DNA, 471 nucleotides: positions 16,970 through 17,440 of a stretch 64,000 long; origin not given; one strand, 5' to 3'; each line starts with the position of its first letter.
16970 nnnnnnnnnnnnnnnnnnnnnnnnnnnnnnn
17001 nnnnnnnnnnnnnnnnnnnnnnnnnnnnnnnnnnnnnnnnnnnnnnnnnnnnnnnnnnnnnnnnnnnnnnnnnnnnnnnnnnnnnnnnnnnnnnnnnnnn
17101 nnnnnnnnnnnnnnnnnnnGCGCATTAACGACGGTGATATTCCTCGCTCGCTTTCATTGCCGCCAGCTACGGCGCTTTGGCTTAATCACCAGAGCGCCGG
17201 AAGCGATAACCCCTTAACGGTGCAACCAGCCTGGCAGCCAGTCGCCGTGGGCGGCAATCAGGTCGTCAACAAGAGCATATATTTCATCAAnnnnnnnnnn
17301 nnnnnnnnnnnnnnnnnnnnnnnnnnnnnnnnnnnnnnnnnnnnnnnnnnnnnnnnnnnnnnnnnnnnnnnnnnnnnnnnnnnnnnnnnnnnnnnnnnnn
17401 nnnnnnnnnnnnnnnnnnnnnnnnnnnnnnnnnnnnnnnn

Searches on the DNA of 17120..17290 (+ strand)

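Call 45: search_dna_similar(query=window:17120-17290:+, collection=ecoli_genomes, mode=near, max_rows=8)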
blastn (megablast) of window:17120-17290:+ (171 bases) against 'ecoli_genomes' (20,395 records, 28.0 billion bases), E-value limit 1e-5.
Records with a match: 5388; places in all: 9242; records where one place covers at least 80% of the query: 1264.
Genomes with a match: 5388 of 5426; with a place that covers at least 80% of the query: 1264. Places per genome that has any: lowest 1, median 2, highest 2. On chromosomes: 9237 places; on plasmids: 5.
Best place of each record, by identity: >=99% 1423; 95-99% 3890; 90-95% 74; 80-90% 1.
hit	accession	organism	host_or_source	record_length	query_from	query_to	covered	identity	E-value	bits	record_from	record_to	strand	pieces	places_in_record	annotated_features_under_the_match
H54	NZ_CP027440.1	Escherichia coli strain 2012C-4502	Homo sapiens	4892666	1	171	100%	99.4%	7e-82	311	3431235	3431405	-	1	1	yjdF: DUF2238 domain-containing protein | alpha-glucosidase/alpha-galactosidase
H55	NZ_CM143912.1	Escherichia coli strain E04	Homo sapiens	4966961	1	171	100%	99.4%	7e-82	311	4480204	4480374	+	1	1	yjdF: DUF2238 domain-containing protein | melA: alpha-galactosidase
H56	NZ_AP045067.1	Escherichia coli strain JNE23-011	Homo sapiens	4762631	1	171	100%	99.4%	7e-82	311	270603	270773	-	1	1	yjdF: DUF2238 domain-containing protein | melA: alpha-galactosidase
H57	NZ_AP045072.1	Escherichia coli strain JNE112863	Homo sapiens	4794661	1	171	100%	99.4%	7e-82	311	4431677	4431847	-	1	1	yjdF: DUF2238 domain-containing protein | melA: alpha-galactosidase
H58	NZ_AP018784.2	Escherichia coli strain SK1144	-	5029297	1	171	100%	98.8%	3e-80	305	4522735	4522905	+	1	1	yjdF: DUF2238 domain-containing protein | melA: alpha-galactosidase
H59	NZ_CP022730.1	Escherichia coli strain SA186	Homo sapiens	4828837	1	171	100%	98.8%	3e-80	305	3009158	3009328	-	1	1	yjdF: DUF2238 domain-containing protein | melA: alpha-galactosidase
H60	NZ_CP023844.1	Escherichia coli strain 4/1-1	Homo sapiens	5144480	1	171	100%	98.8%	3e-80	305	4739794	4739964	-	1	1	yjdF: DUF2238 domain-containing protein | melA: alpha-galactosidase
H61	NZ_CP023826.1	Escherichia coli strain 4/4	Homo sapiens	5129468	1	171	100%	98.8%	3e-80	305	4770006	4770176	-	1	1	yjdF: DUF2238 domain-containing protein | melA: alpha-galactosidase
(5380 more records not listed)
